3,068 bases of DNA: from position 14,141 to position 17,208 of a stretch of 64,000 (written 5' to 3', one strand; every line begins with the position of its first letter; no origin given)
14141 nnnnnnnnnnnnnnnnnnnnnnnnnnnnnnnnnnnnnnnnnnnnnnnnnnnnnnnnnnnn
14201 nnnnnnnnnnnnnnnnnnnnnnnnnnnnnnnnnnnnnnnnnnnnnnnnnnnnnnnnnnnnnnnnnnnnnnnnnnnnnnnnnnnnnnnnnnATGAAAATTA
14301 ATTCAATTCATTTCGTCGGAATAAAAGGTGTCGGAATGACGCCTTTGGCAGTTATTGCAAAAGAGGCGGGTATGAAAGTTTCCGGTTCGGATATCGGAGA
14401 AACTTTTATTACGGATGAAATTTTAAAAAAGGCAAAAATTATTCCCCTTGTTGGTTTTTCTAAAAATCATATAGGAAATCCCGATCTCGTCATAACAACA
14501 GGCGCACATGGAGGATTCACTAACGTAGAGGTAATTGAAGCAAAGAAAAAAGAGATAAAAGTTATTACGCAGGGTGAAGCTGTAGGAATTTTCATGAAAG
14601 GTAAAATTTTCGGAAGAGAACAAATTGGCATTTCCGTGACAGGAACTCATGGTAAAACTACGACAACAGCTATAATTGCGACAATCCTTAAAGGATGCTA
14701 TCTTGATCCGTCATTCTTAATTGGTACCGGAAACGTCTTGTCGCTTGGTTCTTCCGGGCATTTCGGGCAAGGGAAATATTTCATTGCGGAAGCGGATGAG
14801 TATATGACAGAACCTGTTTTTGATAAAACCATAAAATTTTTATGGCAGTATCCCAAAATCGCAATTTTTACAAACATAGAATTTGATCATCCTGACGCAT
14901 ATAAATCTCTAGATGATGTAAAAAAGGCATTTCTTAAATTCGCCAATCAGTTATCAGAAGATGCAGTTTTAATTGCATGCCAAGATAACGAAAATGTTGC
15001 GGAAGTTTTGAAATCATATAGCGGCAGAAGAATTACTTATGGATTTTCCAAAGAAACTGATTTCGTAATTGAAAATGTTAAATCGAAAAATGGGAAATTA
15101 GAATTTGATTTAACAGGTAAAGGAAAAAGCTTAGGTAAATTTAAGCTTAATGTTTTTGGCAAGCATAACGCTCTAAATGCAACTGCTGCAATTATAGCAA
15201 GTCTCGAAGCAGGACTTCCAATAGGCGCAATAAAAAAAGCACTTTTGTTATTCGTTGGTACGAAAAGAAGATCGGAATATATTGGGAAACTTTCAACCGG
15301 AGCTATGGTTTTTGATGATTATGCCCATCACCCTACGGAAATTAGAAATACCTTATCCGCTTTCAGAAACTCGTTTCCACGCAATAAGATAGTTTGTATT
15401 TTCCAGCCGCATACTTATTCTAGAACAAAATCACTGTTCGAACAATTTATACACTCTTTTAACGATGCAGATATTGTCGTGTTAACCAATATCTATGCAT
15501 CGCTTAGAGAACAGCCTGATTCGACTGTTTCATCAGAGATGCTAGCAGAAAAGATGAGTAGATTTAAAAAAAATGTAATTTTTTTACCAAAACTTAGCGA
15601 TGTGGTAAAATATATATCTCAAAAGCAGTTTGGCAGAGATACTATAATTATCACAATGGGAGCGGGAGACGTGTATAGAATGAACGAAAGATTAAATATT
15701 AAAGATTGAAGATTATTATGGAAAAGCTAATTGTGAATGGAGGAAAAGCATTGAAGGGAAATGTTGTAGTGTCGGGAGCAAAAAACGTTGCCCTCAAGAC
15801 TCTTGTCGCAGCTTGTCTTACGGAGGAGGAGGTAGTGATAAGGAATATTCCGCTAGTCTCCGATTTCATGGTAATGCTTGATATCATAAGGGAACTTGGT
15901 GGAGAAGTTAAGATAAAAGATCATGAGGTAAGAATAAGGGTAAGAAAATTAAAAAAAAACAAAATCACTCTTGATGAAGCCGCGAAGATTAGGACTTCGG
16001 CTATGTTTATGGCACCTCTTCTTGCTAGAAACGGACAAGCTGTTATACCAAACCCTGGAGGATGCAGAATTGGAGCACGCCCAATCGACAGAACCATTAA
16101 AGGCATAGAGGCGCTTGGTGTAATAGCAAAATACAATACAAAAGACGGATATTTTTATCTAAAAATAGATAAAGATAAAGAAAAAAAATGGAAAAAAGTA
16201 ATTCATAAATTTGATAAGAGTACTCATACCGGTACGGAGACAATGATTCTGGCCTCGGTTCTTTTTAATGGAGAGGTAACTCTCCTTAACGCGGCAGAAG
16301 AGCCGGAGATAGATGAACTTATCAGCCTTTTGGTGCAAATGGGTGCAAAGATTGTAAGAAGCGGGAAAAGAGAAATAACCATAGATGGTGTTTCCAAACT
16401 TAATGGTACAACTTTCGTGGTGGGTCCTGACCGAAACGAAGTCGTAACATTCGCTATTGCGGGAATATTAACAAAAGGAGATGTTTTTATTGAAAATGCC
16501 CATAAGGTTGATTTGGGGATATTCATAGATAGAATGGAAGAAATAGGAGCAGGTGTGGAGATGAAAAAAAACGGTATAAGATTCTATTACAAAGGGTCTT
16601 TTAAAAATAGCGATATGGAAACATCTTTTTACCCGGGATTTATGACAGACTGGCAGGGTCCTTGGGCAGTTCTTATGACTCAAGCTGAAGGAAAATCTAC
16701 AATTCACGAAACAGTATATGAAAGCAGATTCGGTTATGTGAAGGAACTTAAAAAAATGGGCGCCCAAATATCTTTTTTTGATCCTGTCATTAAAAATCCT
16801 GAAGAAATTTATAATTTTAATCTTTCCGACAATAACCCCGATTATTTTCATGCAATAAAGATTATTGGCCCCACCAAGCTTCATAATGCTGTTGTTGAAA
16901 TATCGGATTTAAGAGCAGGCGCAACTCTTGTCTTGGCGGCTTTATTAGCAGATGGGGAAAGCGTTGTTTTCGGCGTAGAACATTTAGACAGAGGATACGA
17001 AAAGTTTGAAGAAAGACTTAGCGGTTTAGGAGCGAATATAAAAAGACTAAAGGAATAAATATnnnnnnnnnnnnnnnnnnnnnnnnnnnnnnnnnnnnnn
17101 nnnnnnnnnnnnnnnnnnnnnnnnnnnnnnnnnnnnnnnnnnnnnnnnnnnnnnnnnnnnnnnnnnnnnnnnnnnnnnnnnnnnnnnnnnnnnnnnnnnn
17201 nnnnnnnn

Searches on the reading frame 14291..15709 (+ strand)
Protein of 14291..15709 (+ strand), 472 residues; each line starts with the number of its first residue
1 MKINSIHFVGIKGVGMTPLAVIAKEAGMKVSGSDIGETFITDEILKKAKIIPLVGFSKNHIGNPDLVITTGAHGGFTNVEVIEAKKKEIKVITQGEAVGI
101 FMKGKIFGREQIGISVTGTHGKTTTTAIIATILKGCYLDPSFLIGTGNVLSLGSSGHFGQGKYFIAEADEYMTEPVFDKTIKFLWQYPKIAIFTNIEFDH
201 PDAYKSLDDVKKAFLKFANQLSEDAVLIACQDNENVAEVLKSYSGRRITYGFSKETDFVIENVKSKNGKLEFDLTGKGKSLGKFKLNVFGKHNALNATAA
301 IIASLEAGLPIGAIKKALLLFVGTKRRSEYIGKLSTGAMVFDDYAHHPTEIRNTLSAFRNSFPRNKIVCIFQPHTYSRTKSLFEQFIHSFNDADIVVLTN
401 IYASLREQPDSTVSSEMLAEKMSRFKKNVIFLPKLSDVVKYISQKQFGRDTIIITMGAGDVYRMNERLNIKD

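Call 8: search_protein_families(library=ncbifam, proteins=[window:14291-15709:+], max_evalue=0.00001)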
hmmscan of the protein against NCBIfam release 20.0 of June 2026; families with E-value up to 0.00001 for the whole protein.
window:14291-15709:+ (472 aa): 24 families
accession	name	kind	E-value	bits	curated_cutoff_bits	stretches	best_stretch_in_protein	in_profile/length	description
TIGR01082.1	murC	equivalog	2.2e-126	422.5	335.1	1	6-468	2-448/449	UDP-N-acetylmuramate--L-alanine ligase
NF011171.0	PRK14573.1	equivalog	2.3e-76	257.3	1015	1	2-468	3-444/809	bifunctional UDP-N-acetylmuramate--L-alanine ligase/D-alanine--D-alanine ligase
TIGR01081.1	mpl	equivalog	1.5e-60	205.5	388.7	1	6-447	2-436/448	UDP-N-acetylmuramate:L-alanyl-gamma-D-glutamyl-meso-diaminopimelate ligase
NF001126.0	PRK00139.1-4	equivalog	4.4e-28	98.1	373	1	189-371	195-374/486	UDP-N-acetylmuramoyl-L-alanyl-D-glutamate--2,6-diaminopimelate ligase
NF008896.0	PRK11929.1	equivalog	2.3e-22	78.7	1023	1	188-329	680-826/965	bifunctional UDP-N-acetylmuramoyl-L-alanyl-D-glutamate--2,6-diaminopimelate ligase MurE/UDP-N-acetylmuramoyl-tripeptide--D-alanyl-D-alanine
TIGR01087.1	murD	equivalog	2.4e-22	79.6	211.95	1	59-360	59-340/441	UDP-N-acetylmuramoyl-L-alanine--D-glutamate ligase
NF001124.0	PRK00139.1-2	equivalog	2.6e-21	75.9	476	1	189-371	200-383/500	UDP-N-acetylmuramoyl-L-alanyl-D-glutamate--2,6-diaminopimelate ligase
TIGR01143.1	murF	subfamily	3.1e-21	75.8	288.6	1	188-360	150-320/418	UDP-N-acetylmuramoyl-tripeptide--D-alanyl-D-alanine ligase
NF053645.1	pMurC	equivalog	7.7e-21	74.3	560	2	254-430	284-455/492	pseudomurein biosynthesis peptide ligase pMurC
TIGR01085.1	murE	subfamily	3.1e-20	72.5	257.3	1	189-371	179-364/472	UDP-N-acetylmuramyl-tripeptide synthetase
NF053648.1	pMurE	equivalog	1.6e-18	66.7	600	1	188-458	190-451/464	pseudomurein biosynthesis peptide ligase pMurE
NF010628.0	PRK14022.1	equivalog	5e-18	65.1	536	1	190-463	203-461/483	UDP-N-acetylmuramoyl-L-alanyl-D-glutamate--L-lysine ligase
NF053646.1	pMurD1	equivalog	7.6e-17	61.1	610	1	189-419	186-404/465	pseudomurein biosynthesis peptide ligase pMurD1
NF001123.0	PRK00139.1-1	equivalog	8.8e-13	47.7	586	1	189-444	198-452/493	UDP-N-acetylmuramoyl-L-alanyl-D-glutamate--2,6-diaminopimelate ligase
NF033197.0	F430_CfbE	equivalog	7.6e-12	44.9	250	1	18-137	11-125/430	coenzyme F430 synthase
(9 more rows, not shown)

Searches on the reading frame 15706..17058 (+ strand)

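Call 8: search_protein_families(library=ncbifam, proteins=[window:15706-17058:+], max_evalue=0.00001)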
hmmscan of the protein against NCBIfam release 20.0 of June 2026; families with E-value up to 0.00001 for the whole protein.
window:15706-17058:+ (450 aa): 6 families
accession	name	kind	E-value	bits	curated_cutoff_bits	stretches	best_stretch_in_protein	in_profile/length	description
NF006873.0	PRK09369.1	subfamily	9.6e-137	456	297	1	5-449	1-418/419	UDP-N-acetylglucosamine 1-carboxyvinyltransferase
TIGR01072.1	murA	equivalog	1.1e-128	429.5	392.7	1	5-447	1-416/416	UDP-N-acetylglucosamine 1-carboxyvinyltransferase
NF009470.0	PRK12830.1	equivalog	1.6e-102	343.3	552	1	5-449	1-416/417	UDP-N-acetylglucosamine 1-carboxyvinyltransferase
TIGR01356.1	aroA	equivalog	1.2e-28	100.1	287.25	1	18-355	1-346/415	3-phosphoshikimate 1-carboxyvinyltransferase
NF008816.0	PRK11860.1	equivalog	1.9e-13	49.4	943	1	16-308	15-317/662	bifunctional 3-phosphoshikimate 1-carboxyvinyltransferase/cytidylate kinase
NF011381.1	PRK14806.1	equivalog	2.1e-11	42.8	902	1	8-288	304-582/733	bifunctional prephenate dehydrogenase/3-phosphoshikimate 1-carboxyvinyltransferase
